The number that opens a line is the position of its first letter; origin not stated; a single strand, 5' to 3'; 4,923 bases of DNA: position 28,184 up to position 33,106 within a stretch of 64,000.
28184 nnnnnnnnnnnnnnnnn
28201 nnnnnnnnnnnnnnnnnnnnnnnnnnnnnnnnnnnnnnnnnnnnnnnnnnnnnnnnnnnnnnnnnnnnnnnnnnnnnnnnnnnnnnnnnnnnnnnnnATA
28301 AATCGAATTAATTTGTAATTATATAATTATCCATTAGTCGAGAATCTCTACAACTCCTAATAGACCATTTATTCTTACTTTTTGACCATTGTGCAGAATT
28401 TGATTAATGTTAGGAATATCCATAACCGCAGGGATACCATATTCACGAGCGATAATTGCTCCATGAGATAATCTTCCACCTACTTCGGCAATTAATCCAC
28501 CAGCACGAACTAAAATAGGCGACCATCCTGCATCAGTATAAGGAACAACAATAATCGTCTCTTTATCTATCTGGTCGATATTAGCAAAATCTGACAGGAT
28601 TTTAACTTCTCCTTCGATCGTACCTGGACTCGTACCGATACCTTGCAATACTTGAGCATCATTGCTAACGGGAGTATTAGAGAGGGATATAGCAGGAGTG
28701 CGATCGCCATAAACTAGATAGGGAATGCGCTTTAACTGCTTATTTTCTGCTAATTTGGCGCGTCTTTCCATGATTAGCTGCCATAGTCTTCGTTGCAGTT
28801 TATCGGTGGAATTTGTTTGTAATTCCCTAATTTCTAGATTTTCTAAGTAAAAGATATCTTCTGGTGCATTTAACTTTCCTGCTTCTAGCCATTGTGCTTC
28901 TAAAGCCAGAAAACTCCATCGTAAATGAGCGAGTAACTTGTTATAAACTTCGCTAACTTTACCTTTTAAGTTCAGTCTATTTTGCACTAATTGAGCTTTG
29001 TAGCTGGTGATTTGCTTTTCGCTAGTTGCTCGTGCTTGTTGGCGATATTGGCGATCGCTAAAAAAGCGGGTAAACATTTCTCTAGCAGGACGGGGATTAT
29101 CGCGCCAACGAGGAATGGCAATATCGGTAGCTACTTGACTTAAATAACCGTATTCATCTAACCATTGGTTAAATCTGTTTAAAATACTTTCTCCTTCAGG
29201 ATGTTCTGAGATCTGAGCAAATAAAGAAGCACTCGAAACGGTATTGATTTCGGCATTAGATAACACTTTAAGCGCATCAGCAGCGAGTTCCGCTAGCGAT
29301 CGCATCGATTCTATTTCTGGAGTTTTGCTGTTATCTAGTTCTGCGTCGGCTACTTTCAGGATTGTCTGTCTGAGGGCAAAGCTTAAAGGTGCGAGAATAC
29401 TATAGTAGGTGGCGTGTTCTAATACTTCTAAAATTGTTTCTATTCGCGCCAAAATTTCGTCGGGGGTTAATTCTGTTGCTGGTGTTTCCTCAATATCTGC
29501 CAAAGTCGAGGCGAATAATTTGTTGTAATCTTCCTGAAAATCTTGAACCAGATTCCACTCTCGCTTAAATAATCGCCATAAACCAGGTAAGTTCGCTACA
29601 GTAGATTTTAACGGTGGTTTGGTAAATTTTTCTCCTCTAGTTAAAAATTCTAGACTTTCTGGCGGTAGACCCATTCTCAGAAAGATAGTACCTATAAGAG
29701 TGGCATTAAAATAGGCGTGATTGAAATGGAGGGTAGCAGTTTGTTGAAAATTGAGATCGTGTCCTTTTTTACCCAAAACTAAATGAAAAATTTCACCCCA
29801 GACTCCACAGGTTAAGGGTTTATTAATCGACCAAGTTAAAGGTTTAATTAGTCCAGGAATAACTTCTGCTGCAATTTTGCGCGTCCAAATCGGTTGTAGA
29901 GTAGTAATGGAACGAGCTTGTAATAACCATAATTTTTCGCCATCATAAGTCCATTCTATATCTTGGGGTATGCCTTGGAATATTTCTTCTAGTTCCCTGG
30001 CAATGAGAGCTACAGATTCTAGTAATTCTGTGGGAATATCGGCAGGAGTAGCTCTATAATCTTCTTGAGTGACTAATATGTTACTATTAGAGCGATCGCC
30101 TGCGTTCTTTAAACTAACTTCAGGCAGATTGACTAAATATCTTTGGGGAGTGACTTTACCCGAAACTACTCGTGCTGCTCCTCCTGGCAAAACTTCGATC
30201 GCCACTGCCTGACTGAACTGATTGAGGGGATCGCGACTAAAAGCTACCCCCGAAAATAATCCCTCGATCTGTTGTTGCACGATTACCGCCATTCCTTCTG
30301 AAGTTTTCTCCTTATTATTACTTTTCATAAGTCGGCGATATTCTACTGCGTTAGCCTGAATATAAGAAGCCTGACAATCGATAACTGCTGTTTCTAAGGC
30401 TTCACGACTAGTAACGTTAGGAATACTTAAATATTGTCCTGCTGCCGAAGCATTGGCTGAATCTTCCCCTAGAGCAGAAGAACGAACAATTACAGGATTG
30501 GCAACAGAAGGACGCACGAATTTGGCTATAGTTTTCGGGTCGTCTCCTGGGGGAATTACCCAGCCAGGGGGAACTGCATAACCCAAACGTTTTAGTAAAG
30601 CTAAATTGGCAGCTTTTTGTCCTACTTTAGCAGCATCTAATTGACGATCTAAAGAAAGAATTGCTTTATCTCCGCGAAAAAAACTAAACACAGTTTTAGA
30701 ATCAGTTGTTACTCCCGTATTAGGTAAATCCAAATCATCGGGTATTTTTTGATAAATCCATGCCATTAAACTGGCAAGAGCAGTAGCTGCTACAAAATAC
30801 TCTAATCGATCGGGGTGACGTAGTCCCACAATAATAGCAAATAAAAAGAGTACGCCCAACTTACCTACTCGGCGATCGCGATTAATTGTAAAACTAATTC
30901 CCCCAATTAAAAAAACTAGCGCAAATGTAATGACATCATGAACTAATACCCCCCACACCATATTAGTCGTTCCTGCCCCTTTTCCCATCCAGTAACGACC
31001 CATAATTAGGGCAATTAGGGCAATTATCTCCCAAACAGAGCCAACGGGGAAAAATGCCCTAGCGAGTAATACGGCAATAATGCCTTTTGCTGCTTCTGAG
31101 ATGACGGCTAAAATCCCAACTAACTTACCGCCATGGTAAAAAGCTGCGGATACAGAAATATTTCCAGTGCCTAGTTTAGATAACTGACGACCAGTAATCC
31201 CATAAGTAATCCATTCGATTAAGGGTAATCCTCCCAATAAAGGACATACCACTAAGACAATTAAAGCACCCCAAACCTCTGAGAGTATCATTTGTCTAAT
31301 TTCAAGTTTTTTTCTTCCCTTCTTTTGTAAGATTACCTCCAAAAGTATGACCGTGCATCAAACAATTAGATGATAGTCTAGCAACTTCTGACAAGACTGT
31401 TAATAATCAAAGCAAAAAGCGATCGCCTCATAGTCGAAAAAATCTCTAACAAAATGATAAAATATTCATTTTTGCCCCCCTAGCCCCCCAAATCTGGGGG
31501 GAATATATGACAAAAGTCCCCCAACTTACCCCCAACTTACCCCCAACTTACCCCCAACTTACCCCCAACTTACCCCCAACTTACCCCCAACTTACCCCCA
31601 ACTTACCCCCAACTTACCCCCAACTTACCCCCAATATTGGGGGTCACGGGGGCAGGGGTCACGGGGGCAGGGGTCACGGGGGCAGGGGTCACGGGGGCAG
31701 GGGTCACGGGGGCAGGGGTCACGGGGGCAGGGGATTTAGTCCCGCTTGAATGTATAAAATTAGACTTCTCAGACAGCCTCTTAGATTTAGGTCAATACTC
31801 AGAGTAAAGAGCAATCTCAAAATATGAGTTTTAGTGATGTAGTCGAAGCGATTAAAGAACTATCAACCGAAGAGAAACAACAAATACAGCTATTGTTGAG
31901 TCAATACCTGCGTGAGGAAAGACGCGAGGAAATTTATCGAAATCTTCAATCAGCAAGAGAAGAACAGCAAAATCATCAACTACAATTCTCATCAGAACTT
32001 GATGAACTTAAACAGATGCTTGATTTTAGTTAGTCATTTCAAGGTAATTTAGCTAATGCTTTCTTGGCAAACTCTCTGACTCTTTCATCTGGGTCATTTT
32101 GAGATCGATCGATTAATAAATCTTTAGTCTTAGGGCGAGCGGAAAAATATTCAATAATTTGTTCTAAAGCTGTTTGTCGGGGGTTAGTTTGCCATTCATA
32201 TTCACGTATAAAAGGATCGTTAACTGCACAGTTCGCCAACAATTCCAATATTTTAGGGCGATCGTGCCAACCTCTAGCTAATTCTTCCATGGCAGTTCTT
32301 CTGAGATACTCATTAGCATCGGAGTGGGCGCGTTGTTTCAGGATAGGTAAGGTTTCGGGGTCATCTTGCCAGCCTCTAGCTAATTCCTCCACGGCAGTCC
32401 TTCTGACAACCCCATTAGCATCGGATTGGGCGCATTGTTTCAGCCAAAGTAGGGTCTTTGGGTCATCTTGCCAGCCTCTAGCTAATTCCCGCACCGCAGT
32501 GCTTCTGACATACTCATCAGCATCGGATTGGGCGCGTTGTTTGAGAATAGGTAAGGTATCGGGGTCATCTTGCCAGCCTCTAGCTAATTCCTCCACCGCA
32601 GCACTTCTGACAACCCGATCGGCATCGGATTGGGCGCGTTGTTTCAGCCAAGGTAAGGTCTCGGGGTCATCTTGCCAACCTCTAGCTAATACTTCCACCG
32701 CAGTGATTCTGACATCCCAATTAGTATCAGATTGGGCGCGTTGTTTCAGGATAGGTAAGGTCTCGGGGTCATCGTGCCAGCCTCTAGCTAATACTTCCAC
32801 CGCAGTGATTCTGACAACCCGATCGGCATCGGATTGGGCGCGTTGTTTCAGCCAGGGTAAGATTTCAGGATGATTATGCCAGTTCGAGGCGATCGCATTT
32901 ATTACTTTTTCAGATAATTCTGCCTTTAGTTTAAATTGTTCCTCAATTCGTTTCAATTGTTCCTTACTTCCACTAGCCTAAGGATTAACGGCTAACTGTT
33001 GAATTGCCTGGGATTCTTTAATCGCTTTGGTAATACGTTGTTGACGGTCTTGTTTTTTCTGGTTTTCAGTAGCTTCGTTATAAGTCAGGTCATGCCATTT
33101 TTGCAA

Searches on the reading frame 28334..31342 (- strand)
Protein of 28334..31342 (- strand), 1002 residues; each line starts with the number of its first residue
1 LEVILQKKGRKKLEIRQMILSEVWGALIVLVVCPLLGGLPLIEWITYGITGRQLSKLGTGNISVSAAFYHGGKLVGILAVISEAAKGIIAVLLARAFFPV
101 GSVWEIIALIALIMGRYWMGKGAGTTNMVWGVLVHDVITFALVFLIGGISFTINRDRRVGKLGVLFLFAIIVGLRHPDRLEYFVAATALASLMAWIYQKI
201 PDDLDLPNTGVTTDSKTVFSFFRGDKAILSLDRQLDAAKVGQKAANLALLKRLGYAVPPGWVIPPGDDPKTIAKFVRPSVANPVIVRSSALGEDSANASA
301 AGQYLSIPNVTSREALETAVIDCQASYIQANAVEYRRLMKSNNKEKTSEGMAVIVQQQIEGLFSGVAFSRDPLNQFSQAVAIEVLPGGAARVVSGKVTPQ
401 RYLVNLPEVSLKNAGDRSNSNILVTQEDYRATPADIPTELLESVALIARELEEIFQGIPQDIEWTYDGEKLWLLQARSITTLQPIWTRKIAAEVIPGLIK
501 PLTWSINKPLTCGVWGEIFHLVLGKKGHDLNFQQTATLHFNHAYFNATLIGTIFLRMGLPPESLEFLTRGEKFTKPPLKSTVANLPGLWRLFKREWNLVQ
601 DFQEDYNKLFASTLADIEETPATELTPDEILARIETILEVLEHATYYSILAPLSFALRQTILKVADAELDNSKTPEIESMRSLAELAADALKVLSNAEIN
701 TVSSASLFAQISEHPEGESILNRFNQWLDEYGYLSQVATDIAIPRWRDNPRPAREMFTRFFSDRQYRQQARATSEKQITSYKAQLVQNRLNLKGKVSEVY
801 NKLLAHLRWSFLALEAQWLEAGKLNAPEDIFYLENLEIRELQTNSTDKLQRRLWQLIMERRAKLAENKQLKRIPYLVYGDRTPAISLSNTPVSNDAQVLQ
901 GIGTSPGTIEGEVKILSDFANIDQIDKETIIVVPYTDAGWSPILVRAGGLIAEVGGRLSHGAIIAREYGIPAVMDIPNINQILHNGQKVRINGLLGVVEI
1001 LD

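Call 64: search_protein_families(library=pfam, proteins=[window:28334-31342:-], max_evalue=0.001)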
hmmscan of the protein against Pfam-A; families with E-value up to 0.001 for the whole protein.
window:28334-31342:- (1002 aa): 3 families
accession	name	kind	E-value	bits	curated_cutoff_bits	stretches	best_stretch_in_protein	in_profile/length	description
PF01326.24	PPDK_N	-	3.3e-44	151.9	27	1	281-483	100-313/328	Pyruvate phosphate dikinase, AMP/ATP-binding domain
PF00391.29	PEP-utilizers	-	5.3e-19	68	23.1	1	926-993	2-69/72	PEP-utilising enzyme, mobile domain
PF02660.20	G3P_acyltransf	-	3e-16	60.4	24.1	1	33-196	2-156/164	Glycerol-3-phosphate acyltransferase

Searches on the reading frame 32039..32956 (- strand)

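Call 64: search_protein_families(library=pfam, proteins=[window:32039-32956:-], max_evalue=0.001)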
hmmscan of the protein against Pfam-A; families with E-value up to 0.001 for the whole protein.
window:32039-32956:- (305 aa): 7 families
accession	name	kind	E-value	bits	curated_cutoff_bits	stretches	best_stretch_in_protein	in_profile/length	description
PF13646.12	HEAT_2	-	1.8e-51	172.8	27.7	4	72-159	6-88/88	HEAT repeats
PF02985.28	HEAT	-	1.1e-09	38.1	23.5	0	67-91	2-25/31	HEAT repeat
PF21518.3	Sas-5-like_implico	-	8.2e-06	25.8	27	0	62-78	15-31/44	Spindle assembly abnormal protein 5, implico domain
PF03344.20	Daxx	-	2.8e-05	24.6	27.6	0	14-42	19-47/99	Daxx N-terminal Rassf1C-interacting domain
PF25577.1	TPR_TAF2_C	-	9e-05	21.9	27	0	64-125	225-288/363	TAF2-like, TPR repeats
PF12530.14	DUF3730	-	9.3e-05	22.5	30.3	0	18-75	23-80/227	Focadhesin/RST1, DUF3730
PF20168.4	PDS5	-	0.00019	19.8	27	0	16-96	306-390/1053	Sister chromatid cohesion protein PDS5 protein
